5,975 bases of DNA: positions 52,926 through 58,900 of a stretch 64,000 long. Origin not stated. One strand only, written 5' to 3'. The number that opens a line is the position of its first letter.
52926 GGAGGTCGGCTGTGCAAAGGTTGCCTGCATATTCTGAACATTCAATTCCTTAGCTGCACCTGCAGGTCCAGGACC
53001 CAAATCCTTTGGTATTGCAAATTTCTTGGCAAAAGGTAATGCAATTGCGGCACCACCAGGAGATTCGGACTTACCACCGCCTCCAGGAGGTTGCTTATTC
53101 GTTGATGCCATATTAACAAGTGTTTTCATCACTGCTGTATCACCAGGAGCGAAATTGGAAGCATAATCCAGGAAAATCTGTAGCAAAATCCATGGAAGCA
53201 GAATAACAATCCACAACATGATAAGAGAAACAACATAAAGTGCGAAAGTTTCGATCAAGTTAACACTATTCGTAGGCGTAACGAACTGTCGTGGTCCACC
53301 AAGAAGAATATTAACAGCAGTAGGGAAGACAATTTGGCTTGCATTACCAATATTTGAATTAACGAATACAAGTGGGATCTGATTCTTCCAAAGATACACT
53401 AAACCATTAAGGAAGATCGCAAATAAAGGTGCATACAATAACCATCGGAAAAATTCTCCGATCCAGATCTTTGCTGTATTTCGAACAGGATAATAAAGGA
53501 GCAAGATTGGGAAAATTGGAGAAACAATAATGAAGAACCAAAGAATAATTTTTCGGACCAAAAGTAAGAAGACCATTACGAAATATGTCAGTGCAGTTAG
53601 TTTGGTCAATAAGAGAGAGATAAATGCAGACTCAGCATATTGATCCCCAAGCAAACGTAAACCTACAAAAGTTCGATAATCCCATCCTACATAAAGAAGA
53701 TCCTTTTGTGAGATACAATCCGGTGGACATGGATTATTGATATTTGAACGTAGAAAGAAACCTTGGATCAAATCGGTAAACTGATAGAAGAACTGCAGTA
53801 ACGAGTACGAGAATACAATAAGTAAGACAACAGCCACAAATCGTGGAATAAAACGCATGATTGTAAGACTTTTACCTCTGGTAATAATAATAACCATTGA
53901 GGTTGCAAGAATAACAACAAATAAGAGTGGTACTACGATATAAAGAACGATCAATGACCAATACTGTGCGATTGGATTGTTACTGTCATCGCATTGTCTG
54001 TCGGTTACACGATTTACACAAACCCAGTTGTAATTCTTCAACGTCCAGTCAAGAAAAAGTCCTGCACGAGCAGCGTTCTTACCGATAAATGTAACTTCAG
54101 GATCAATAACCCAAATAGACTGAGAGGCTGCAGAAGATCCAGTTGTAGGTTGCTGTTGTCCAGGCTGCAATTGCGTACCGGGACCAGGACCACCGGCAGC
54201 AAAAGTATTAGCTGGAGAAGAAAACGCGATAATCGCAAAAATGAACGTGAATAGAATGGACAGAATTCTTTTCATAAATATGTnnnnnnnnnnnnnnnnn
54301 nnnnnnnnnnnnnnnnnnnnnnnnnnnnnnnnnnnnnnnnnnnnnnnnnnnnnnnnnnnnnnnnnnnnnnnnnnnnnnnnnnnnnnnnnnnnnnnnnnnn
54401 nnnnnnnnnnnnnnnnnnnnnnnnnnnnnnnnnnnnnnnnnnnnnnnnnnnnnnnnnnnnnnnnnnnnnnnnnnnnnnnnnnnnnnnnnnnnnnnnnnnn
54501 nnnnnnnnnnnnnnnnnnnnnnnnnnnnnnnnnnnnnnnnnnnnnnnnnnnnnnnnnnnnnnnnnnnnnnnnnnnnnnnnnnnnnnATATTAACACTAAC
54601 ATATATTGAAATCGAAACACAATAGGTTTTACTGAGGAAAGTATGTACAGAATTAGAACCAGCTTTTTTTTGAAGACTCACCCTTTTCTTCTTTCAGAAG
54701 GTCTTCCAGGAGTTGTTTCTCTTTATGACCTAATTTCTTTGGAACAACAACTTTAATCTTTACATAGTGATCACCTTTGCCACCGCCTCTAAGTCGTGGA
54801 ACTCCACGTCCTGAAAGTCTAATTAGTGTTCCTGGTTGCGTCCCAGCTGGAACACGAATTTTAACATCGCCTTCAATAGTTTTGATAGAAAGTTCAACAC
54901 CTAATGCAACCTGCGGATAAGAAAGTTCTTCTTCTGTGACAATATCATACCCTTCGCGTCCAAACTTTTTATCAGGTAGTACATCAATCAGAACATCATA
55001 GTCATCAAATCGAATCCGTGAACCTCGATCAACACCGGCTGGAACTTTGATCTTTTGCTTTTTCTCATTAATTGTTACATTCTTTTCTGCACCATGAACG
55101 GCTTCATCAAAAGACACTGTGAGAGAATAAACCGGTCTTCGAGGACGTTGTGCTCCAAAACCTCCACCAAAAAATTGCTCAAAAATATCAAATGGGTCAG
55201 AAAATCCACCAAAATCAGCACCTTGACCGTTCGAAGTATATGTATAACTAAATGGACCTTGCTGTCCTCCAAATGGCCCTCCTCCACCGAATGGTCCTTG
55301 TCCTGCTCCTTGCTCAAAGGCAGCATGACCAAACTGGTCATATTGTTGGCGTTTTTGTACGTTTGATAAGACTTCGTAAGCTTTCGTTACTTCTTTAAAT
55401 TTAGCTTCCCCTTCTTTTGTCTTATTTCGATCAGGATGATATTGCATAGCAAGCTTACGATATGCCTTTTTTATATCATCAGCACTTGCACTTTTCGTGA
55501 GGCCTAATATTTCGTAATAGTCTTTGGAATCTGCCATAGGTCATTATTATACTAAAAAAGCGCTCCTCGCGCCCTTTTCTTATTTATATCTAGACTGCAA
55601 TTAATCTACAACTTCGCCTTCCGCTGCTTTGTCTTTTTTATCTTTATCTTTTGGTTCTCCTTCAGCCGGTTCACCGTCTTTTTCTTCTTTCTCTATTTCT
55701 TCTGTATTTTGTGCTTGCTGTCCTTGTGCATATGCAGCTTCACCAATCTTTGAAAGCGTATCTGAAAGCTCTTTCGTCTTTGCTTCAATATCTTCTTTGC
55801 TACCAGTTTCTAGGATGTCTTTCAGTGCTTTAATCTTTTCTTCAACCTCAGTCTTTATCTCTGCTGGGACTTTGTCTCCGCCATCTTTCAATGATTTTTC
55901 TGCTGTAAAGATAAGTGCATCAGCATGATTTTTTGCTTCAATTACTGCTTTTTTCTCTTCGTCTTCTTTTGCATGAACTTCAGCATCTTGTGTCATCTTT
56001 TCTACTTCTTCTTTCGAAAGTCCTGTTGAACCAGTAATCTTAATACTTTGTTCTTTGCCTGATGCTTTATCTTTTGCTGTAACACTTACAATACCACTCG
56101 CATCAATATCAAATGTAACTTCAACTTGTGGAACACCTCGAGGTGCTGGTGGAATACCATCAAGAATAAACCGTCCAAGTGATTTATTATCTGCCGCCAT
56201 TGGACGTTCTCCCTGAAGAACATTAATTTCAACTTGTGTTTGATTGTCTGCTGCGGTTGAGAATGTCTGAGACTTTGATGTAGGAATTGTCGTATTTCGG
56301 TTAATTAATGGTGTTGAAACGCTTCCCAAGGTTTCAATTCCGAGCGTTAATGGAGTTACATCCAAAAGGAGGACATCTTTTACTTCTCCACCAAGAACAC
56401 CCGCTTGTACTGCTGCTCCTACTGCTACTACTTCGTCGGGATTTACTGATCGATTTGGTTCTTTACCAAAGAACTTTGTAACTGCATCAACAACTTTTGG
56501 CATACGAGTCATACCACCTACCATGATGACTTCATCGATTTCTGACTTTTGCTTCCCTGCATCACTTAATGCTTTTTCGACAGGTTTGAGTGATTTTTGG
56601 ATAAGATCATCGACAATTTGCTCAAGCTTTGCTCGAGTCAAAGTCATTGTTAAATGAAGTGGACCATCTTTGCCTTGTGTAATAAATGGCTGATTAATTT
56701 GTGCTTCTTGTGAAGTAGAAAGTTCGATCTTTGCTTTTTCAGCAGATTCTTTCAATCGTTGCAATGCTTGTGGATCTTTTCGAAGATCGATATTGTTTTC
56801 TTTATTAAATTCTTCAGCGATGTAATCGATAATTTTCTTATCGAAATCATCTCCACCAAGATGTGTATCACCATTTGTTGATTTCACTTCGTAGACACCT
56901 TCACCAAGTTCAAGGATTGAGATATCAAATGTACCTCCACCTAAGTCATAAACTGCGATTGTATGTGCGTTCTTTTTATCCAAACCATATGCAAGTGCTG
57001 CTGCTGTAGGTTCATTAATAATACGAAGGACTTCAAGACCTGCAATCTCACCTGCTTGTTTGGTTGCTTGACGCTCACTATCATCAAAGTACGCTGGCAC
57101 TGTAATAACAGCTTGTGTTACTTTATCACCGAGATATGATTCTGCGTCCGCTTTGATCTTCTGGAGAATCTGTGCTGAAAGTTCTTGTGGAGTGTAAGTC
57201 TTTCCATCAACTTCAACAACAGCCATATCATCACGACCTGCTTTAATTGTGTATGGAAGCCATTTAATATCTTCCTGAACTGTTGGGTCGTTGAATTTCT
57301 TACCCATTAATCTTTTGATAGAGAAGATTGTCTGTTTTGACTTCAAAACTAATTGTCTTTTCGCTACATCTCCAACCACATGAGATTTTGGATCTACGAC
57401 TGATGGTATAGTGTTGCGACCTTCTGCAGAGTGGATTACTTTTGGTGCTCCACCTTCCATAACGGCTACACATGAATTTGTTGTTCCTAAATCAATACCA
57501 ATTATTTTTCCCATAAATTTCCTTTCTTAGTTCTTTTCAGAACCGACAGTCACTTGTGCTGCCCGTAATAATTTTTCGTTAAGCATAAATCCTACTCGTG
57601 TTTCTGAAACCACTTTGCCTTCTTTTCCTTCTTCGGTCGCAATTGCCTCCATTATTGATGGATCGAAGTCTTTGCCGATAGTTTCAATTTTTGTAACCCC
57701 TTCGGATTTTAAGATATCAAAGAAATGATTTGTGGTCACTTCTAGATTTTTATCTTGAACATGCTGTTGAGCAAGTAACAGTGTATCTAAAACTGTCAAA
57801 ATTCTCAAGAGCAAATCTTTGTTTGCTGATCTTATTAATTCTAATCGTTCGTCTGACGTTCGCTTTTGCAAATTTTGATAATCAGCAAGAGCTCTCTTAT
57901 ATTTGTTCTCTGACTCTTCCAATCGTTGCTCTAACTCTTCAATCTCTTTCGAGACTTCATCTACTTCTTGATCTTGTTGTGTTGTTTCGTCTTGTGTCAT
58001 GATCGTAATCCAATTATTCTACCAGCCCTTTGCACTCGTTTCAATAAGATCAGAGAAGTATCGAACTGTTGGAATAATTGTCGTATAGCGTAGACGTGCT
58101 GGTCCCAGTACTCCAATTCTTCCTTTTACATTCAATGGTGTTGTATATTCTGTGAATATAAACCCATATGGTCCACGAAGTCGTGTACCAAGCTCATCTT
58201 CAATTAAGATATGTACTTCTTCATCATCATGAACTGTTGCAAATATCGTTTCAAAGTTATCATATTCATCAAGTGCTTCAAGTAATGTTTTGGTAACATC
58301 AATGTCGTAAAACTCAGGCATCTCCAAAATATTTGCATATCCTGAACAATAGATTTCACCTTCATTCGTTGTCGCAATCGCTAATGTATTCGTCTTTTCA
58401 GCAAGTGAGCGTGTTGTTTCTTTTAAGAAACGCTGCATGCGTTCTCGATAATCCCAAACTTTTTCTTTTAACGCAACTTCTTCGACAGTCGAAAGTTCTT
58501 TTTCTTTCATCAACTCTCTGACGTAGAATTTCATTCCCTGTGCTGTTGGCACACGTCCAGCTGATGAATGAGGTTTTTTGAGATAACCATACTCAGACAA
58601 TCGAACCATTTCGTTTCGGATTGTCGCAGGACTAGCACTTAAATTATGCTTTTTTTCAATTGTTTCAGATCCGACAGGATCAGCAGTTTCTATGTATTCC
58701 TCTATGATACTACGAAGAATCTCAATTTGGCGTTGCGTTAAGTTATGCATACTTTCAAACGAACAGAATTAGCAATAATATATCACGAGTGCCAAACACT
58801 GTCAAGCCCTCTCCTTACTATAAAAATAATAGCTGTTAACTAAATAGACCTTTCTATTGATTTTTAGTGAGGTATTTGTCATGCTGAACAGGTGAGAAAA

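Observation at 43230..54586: Hsp70 heat-shock operon runs directly into a pilin-like / VirB6-like / double-Hsp100 gene module: candidate undescribed membrane machine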

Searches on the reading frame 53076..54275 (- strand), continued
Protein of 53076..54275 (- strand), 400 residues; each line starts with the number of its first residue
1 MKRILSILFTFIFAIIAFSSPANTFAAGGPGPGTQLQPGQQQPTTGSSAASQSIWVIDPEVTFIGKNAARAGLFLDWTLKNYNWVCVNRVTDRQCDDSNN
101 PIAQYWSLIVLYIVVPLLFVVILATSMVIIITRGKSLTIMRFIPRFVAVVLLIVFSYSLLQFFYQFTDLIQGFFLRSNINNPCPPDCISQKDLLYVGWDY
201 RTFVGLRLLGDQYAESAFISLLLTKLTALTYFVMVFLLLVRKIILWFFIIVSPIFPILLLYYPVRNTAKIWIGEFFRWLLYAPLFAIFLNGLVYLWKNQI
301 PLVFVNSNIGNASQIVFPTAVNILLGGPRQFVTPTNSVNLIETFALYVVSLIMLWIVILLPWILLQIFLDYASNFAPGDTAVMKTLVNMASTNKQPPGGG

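Call 49: find_encoding_contigs(protein=P0093, flank=10000, max_places=1)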
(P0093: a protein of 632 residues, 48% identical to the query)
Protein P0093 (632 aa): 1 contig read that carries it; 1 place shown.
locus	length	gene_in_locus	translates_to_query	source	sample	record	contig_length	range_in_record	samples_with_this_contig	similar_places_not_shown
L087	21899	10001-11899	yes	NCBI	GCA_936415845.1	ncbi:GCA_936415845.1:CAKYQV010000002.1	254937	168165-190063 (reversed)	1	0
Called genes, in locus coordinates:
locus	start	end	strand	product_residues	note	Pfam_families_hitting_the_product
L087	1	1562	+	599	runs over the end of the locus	-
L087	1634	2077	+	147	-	PF01668:SmpB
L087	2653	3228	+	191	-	-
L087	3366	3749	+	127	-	PF04263:TPK_catalytic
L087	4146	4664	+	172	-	-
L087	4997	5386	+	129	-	PF05014:Nuc_deoxyrib_tr (weak)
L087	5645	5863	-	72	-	-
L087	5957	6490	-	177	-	-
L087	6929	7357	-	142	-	-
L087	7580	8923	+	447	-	-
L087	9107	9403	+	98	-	-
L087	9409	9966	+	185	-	-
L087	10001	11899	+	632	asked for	-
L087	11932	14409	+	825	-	PF02861:Clp_N, PF23569:NBD_SMAX1, PF00004:AAA, PF17871:AAA_lid_9, PF00004:AAA, PF07724:AAA_2, PF07728:AAA_5, PF10431:ClpB_D2-small, +8 more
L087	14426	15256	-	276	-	-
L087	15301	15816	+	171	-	PF00293:NUDIX, PF14815:NUDIX_4 (faint)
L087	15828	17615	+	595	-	PF01807:Zn_ribbon_DnaG, PF08275:DNAG_N, PF01751:Toprim (weak), PF13662:Toprim_4, PF13155:Toprim_2, PF10410:DnaB_bind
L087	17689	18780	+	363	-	PF03979:Sigma70_r1_1, PF00140:Sigma70_r1_2, PF04542:Sigma70_r2, PF04539:Sigma70_r3, PF04545:Sigma70_r4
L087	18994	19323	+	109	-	PF14947:HTH_45 (weak), PF01638:HxlR (weak), PF01022:HTH_5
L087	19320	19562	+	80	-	PF13192:Thioredoxin_3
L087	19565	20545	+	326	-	PF03773:ArsP_1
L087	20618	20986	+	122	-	-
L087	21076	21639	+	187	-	PF04542:Sigma70_r2, PF08281:Sigma70_r4_2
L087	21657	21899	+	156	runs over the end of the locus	-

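Call 57: search_protein_families(library=pfam, proteins=[L034:3285-4559:-, L034:4753-5478:-, L034:5494-7830:-, L034:7915-9747:-, L034:10001-13381:+, L034:13410-14888:+, L034:14912-16756:+, L034:16831-18558:+, L034:18629-19837:-], max_evalue=0.001)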
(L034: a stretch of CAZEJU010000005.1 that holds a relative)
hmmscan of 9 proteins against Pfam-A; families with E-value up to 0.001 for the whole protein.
L034:3285-4559:- (424 aa): 3 families
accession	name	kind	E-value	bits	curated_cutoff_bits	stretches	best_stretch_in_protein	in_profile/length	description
PF02885.22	Glycos_trans_3N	-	1.4e-11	44.4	26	1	9-70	2-63/63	Glycosyl transferase family, helical bundle domain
PF07831.19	PYNP_C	-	4e-10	39.7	27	1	356-416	2-69/75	Pyrimidine nucleoside phosphorylase C-terminal domain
PF00591.27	Glycos_transf_3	-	4.7e-09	36.7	27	1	79-210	4-149/253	Glycosyl transferase family, a/b domain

L034:4753-5478:- (241 aa): 1 family
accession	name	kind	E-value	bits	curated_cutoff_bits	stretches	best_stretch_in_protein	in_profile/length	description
PF04203.18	Sortase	-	3.2e-22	79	26.6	1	111-239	1-124/125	Sortase domain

L034:5494-7830:- (778 aa): 2 families
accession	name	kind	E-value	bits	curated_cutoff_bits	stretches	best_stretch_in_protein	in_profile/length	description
PF04865.19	Baseplate_J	-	7.2e-07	29.2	21.1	1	482-583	17-110/255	Baseplate J-like protein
PF21110.3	GlxA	-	2.5e-05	25.3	27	1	487-575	1-97/105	GlxA beta barrel domain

L034:7915-9747:- (610 aa): 2 families
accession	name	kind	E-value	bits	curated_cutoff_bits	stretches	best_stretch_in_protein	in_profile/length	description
PF01411.24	tRNA-synt_2c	-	1.1e-117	394.4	30.3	1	7-450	2-436/552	tRNA synthetases class II (A)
PF07973.19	tRNA_SAD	-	8.2e-12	45.4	24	1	556-605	3-44/44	Threonyl and Alanyl tRNA synthetase second additional domain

L034:10001-13381:+ (1126 aa): 0 families

L034:13410-14888:+ (492 aa): 1 family
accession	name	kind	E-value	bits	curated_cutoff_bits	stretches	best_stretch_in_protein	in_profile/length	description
PF00082.27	Peptidase_S8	-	5.2e-65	220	21.8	1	175-415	2-274/288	Subtilase family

L034:14912-16756:+ (614 aa): 2 families
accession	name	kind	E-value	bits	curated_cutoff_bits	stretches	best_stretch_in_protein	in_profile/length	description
PF00082.27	Peptidase_S8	-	1.5e-56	192.2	21.8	1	166-395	1-272/288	Subtilase family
PF17210.9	SdrD_B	-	1.2e-07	32.3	29.7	1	483-541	6-66/112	SdrD B-like domain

L034:16831-18558:+ (575 aa): 8 families
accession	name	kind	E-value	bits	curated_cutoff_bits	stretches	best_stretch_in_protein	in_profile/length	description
PF00009.33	GTP_EFTU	-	1.7e-54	184.7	26.5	1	5-183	2-188/188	Elongation factor Tu GTP binding domain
PF06421.17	LepA_C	-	1.3e-34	119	29.7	1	468-573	1-106/107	GTP-binding protein LepA C-terminus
PF00679.30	EFG_C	-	6.6e-21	74.6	27.9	1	380-464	2-86/89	Elongation factor G C-terminus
PF03144.31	GTP_EFTU_D2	-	7.6e-14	52.3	30.3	1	206-275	1-72/73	Elongation factor Tu domain 2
PF14492.12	EFG_III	-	2.3e-07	31.2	27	1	291-363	2-71/75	Elongation Factor G, domain III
PF00071.28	Ras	-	6.4e-06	26.3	21.6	1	48-181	24-160/162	Ras family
PF22042.2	EF-G_D2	-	0.00024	21.6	27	1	193-231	3-39/84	Elongation factor G domain 2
PF01926.29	MMR_HSR1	-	0.00047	20.7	21.9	0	11-133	4-113/113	50S ribosome-binding GTPase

L034:18629-19837:- (402 aa): 2 families
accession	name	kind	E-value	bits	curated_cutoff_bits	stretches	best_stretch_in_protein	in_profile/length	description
PF00801.26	PKD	-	2e-07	31.3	23.5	1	258-337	9-77/80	PKD domain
PF18911.6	PKD_4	-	1.6e-06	28.5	27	1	255-342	9-85/85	PKD domain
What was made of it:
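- Tried and rejected: Subtilases, alaS and a sortase are there instead (call 57).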

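Call 82: search_protein_families(library=pfam, proteins=[L058:15595-17535:+, L039:14710-16461:+, L021:12646-14376:+, L042:14820-16679:+, L071:16263-18233:+, L015:18226-19914:+, L081:14875-16590:+, L062:15580-17865:+, L068:15152-15691:+, L054:14905-15423:+], max_evalue=0.001)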
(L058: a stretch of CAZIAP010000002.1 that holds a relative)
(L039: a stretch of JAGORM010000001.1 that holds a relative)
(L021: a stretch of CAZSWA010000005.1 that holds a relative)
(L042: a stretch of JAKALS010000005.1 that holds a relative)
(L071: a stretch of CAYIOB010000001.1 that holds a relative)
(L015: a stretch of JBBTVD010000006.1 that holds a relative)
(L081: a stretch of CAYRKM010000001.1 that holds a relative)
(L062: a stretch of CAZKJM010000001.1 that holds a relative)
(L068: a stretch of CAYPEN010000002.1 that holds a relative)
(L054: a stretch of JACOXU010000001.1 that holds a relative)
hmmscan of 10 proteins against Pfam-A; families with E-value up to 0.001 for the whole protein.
L058:15595-17535:+ (647 aa): 4 families
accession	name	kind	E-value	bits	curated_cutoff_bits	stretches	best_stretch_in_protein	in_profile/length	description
PF00082.27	Peptidase_S8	-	7.1e-65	219.6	21.8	1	173-443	2-273/288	Subtilase family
PF17210.9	SdrD_B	-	5.3e-09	36.7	29.7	1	505-564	6-66/112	SdrD B-like domain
PF13620.12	CarboxypepD_reg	-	1.6e-05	25.6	32.3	1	520-563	11-55/82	Carboxypeptidase regulatory-like domain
PF17802.7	SpaA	-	0.00014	22.4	23.1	0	519-561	12-57/91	Prealbumin-like fold domain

L039:14710-16461:+ (584 aa): 5 families
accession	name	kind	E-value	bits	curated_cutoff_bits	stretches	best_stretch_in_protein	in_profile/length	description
PF00082.27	Peptidase_S8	-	3.2e-55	187.9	21.8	1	173-415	3-272/288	Subtilase family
PF17210.9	SdrD_B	-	1.5e-06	28.8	29.7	1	455-526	2-76/112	SdrD B-like domain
PF13715.12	CarbopepD_reg_2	-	6.9e-06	26.5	32.2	1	472-545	9-80/88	CarboxypepD_reg-like domain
PF13620.12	CarboxypepD_reg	-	3.9e-05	24.4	32.3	1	471-539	8-79/82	Carboxypeptidase regulatory-like domain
PF22148.1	Fervidolysin_NPro-like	-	6.7e-05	23.6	21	0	46-135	11-80/81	Fervidolysin N-terminal prodomain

L021:12646-14376:+ (577 aa): 2 families
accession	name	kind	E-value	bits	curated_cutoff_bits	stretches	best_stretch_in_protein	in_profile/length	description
PF00082.27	Peptidase_S8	-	2.1e-55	188.5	21.8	1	184-430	1-280/288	Subtilase family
PF22148.1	Fervidolysin_NPro-like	-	1.1e-09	39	21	1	61-134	8-80/81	Fervidolysin N-terminal prodomain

L042:14820-16679:+ (620 aa): 3 families
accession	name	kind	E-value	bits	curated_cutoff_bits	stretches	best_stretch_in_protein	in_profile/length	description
PF17210.9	SdrD_B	-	4e-10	40.3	29.7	1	464-520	6-65/112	SdrD B-like domain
PF13620.12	CarboxypepD_reg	-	1e-06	29.4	32.3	1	476-537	8-71/82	Carboxypeptidase regulatory-like domain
PF13715.12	CarbopepD_reg_2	-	9.5e-05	22.8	32.2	1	477-537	9-64/88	CarboxypepD_reg-like domain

L071:16263-18233:+ (657 aa): 1 family
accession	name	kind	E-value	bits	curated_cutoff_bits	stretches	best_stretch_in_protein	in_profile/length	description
PF00963.24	Cohesin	-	5.3e-06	27.1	24.1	1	452-566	9-115/139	Cohesin domain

L015:18226-19914:+ (563 aa): 2 families
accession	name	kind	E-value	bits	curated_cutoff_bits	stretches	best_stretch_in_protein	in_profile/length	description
PF00082.27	Peptidase_S8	-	2.1e-52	178.7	21.8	1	197-436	1-273/288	Subtilase family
PF22148.1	Fervidolysin_NPro-like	-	8.3e-06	26.5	21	1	76-148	10-81/81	Fervidolysin N-terminal prodomain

L081:14875-16590:+ (572 aa): 1 family
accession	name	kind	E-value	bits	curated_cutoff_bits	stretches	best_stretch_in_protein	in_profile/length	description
PF00082.27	Peptidase_S8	-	2.2e-49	168.7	21.8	1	212-455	3-277/288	Subtilase family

L062:15580-17865:+ (762 aa): 7 families
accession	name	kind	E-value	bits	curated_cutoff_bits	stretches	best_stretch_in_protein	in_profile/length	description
PF02868.21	Peptidase_M4_C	-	1.6e-39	135.9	24.4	1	382-532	1-163/165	Thermolysin metallopeptidase, alpha-helical domain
PF01447.24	Peptidase_M4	-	6.6e-15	56.3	22.4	1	286-379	47-145/145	Thermolysin metallopeptidase, catalytic domain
PF17210.9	SdrD_B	-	3.1e-08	34.2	29.7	1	596-658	6-71/112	SdrD B-like domain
PF07504.19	FTP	-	4.1e-06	27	21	1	142-177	16-51/51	Fungalysin/Thermolysin Propeptide Motif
PF13620.12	CarboxypepD_reg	-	3.5e-05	24.5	32.3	1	608-652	8-55/82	Carboxypeptidase regulatory-like domain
PF17802.7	SpaA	-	0.00045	20.8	23.1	0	607-649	8-56/91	Prealbumin-like fold domain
PF13715.12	CarbopepD_reg_2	-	0.00085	19.7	32.2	0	611-652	11-51/88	CarboxypepD_reg-like domain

L068:15152-15691:+ (180 aa): 0 families

L054:14905-15423:+ (173 aa): 0 families
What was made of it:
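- Secreted proteases and surface proteins recur directly after ClpBig and after a VirB6-like paralogue (calls 57, 82).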

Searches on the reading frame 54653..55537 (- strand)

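Call 4: search_protein_families(library=pfam, proteins=[window:54653-55537:-], max_evalue=0.01)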
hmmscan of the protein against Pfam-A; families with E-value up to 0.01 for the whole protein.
window:54653-55537:- (294 aa): 2 families
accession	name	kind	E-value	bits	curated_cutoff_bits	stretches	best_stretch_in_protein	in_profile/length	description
PF01556.23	DnaJ_C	-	3.1e-32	112.1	26.6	1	137-266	3-152/152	DnaJ C terminal domain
PF00226.36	DnaJ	-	2.5e-27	95.2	27.8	1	6-67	1-63/63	DnaJ domain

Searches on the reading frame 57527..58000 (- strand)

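Call 4: search_protein_families(library=pfam, proteins=[window:57527-58000:-], max_evalue=0.01)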
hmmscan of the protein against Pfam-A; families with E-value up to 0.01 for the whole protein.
window:57527-58000:- (157 aa): 1 family
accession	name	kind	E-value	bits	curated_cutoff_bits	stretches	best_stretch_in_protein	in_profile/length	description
PF01025.24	GrpE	-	5.3e-34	117.7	25.8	1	5-153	5-164/165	GrpE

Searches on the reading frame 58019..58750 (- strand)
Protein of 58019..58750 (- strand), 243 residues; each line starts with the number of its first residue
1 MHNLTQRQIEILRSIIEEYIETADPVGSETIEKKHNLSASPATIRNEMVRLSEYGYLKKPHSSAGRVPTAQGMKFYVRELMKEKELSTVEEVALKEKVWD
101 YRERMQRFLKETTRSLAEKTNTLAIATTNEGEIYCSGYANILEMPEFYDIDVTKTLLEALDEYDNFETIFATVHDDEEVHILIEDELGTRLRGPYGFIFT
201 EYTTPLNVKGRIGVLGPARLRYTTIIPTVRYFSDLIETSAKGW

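Call 4: search_protein_families(library=pfam, proteins=[window:58019-58750:-], max_evalue=0.01)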
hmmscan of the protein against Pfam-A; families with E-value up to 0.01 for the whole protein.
window:58019-58750:- (243 aa): 3 families
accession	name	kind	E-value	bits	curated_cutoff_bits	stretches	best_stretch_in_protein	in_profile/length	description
PF01628.27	HrcA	-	2.5e-17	64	22.2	1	74-226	75-215/215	HrcA protein C terminal domain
PF03444.21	HrcA_DNA-bdg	-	4.8e-05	23.4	21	1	3-72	1-69/79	Winged helix-turn-helix transcription repressor, HrcA DNA-binding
PF01726.22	LexA_DNA_bind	-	0.0009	19.4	23.7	1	1-58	1-57/65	LexA DNA binding domain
